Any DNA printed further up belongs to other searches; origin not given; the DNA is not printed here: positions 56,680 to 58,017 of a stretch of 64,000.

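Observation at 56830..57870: The GC break coincides with the domain junction of the antitoxin-nuclease fusion ORF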

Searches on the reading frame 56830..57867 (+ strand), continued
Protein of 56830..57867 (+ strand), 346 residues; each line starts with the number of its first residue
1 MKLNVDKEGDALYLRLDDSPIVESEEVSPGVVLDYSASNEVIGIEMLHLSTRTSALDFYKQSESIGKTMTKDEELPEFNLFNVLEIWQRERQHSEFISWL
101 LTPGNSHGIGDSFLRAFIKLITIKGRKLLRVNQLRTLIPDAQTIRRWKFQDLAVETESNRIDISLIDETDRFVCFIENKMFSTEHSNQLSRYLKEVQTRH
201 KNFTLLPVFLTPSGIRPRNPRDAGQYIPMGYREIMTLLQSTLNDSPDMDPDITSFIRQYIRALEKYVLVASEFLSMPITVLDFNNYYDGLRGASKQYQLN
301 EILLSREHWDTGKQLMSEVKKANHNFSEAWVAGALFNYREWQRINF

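Call 40: search_protein_families(library=padloc, proteins=[window:56830-57867:+], max_evalue=0.1)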
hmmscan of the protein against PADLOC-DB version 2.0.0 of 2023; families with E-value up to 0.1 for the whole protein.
window:56830-57867:+ (346 aa): 13 families
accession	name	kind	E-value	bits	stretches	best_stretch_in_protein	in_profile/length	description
PDLC04972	PDC-S26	-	4.1e-48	162.7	1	72-270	25-212/397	-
PDLC04977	PDC-S26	-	1.9e-44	150.4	1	73-272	25-214/400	-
PDLC04983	PDC-S26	-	3.2e-28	97.3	1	58-265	13-209/413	-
PDLC04980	PDC-S26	-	2.9e-27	94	1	76-265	29-213/389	-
PDLC04971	PDC-S26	-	2.2e-26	90.7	1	75-268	31-222/415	-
PDLC04974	PDC-S26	-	9.8e-22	75.7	1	72-270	26-217/401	-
PDLC04982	PDC-S26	-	7.7e-14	49.7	1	56-264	2-207/392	-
PDLC04975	PDC-S26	-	9.6e-11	39.6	1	93-265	37-190/351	-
PDLC04981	PDC-S26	-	4.2e-10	37.5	1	77-267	23-196/358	-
PDLC04976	PDC-S26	-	1.3e-07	29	1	77-199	31-143/451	-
PDLC04970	PDC-S26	-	4.2e-07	27.5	1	65-243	16-177/373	-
PDLC04969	PDC-S26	-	4.4e-05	20.7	1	71-206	22-140/367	-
PDLC04979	PDC-S26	-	0.0036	14.3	1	76-202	22-127/383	-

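Call 42: search_solved_structures(query=window:56830-57867:+, max_evalue=1)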
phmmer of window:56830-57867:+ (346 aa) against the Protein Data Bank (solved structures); distinct sequences matched with E-value up to 1: 0.

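Call 43: search_protein_families(library=phrogs, proteins=[window:56830-57867:+], max_evalue=0.01)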
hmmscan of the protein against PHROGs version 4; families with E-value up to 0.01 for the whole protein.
window:56830-57867:+ (346 aa): 0 families

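Call 58: list_cluster_members(proteins=[P0001, P0284, P0164])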
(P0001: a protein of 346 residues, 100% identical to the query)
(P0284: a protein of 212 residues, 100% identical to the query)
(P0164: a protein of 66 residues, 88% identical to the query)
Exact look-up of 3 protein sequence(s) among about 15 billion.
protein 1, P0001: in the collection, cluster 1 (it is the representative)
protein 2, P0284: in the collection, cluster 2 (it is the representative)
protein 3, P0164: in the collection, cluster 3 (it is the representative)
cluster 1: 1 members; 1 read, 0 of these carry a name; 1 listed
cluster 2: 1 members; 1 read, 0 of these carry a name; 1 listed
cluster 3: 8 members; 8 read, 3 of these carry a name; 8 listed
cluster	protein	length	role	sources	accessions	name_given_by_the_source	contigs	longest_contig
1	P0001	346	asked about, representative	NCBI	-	-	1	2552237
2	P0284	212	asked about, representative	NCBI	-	-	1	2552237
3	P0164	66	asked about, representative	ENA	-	-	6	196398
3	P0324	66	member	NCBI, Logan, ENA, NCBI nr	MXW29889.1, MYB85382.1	MAG: DUF2283 domain-containing protein [Chloroflexi bacterium] | DUF2283 domain-containing protein [Chloroflexota bacterium]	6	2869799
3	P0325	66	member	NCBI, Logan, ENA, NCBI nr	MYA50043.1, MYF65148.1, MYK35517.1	MAG: DUF2283 domain-containing protein [Chloroflexi bacterium] | DUF2283 domain-containing protein [Chloroflexota bacterium]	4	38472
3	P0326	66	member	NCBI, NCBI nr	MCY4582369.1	MAG: DUF2283 domain-containing protein [Chloroflexi bacterium] | DUF2283 domain-containing protein [Chloroflexota bacterium]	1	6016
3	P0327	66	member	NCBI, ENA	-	-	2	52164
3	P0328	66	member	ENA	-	-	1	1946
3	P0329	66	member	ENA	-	-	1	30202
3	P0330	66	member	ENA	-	-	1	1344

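Call 69: predict_structure(alignment_id=A6)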
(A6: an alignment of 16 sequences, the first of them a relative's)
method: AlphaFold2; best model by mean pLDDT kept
length: 346 residues; sequences in the alignment: 16
mean_pLDDT: 70.3   pTM: 0.63
mean pLDDT of the five models: 70.3, 67.8, 65.9, 65.1, 64.9
residues with pLDDT >= 90: 87; 70-90: 121; 50-70: 51; < 50: 87
segments of 3 or more residues with pLDDT < 50: 1-12, 14-82, 289-291, 344-346
pLDDT, mean of each block of 10 residues (from residue 1): 40 44 38 40 35 24 27 35 62 88 78 92 94 91 88 84 92 91 65 90 94 86 92 93 87 86 75 73 56 65 81 79 68 67 49
secondary structure, 60 per line:
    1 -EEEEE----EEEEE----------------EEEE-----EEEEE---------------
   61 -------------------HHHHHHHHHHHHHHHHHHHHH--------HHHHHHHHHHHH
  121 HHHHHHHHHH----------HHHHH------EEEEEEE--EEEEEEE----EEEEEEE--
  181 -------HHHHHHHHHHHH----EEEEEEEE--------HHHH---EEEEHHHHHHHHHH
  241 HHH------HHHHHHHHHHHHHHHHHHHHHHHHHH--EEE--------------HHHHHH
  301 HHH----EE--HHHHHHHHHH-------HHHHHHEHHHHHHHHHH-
elements in order: E2-6 E11-15 E32-35 E41-45 H80-100 H109-130 H141-145 E152-158 E161-167 E172-178 H188-199 E204-211 H220-223 E227-230 H231-243 H250-275 E278-280 H295-303 H312-321 H329-334 H336-345

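Call 81: find_related_loci(query=A1, collection=viral_contigs, flank=4000)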
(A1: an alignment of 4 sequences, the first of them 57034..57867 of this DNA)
Query A1 (278 aa) in viral_contigs; peptide patterns used: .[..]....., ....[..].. (x = any residue, [..] = any of these).
207 stretches matched a pattern, but none encodes a relative of the query by tblastn (E <= 1e-3).

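Call 82: search_dna_similar(query=window:57034-57867:+, collection=plasmids, mode=protein, max_rows=10)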
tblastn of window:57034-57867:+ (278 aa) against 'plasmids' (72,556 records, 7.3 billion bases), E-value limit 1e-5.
Records with a match: 26; places in all: 26; records where one place covers at least 80% of the query: 1.
Best place of each record, by identity: <60% 26.
By first word of the organism name: Leptolyngbya 4; Leptospira 3; Vibrio 3; Bacillus 2; Novosphingobium 2; Proteus 2; Achromobacter 2; Paraburkholderia 1; Rossellomorea 1; Hymenobacter 1; and 5 more.
By predicted mobility (MOB-suite, as given by PLSDB): non-mobilizable 20; mobilizable 6.
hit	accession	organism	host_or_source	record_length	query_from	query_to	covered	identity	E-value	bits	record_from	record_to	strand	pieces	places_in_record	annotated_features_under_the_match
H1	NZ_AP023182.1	Paraburkholderia sp. PGU19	Physopelta gutta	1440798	10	241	83%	27.1%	9e-20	96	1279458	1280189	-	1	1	record has no annotation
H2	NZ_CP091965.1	Leptospira noguchii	Homo sapiens,Cell culture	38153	10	200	69%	32.3%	4e-15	82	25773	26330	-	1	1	PD-(D/E)XK nuclease family protein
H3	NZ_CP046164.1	Vibrio sp. THAF191c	pure culture,Surface of a polyethylene ...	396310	10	205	71%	31.1%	1e-13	78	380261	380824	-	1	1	PD-(D/E)XK nuclease family protein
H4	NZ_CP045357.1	Vibrio sp. THAF64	pure culture,Surface of a sandy ...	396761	10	205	71%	31.1%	1e-13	78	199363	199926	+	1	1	PD-(D/E)XK nuclease family protein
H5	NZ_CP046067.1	Vibrio sp. THAF191d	pure culture,Surface of a polyethylene ...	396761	10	205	71%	31.1%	1e-13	78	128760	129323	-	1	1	PD-(D/E)XK nuclease family protein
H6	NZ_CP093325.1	Bacillus sp. N5-665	whole organism,peat soil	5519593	10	212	73%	29.2%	2e-17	89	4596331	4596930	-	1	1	none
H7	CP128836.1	Rossellomorea sp. AcN35-11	-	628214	4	200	69%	30.1%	1e-14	105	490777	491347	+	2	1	PD-(D/E)XK nuclease family protein | hypothetical protein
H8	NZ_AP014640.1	Leptolyngbya boryana IAM M-101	-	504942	4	208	74%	28.0%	1e-16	87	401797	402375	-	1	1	PD-(D/E)XK nuclease family protein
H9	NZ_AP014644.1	Leptolyngbya boryana dg5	-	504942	4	208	74%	28.0%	1e-16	87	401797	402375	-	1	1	PD-(D/E)XK nuclease family protein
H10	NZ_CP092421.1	Leptolyngbya boryana IU 594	-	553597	4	208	74%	28.0%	1e-16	87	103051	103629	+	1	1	PD-(D/E)XK nuclease family protein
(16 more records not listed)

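Call 83: search_dna_similar(query=window:57034-57867:+, collection=phages, mode=protein, max_rows=10)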
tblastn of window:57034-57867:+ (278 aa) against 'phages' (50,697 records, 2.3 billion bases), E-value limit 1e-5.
Records with a match: 2; places in all: 2; records where one place covers at least 80% of the query: 1.
Best place of each record, by identity: <60% 2.
By first word of the organism name: Dulem 1; Bacteriophage 1.
By host as written in the record: Propithecus coquereli 1; - 1.
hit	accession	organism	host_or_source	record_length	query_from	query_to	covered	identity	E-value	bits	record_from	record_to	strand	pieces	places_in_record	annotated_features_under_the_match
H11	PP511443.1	Dulem virus 37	Propithecus coquereli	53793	11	251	87%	26.7%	8e-11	68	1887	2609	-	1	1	PD-(D/E)XK nuclease superfamily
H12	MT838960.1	Bacteriophage sp.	human fecal samples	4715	5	200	71%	29.1%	6e-23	103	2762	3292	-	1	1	record has no annotation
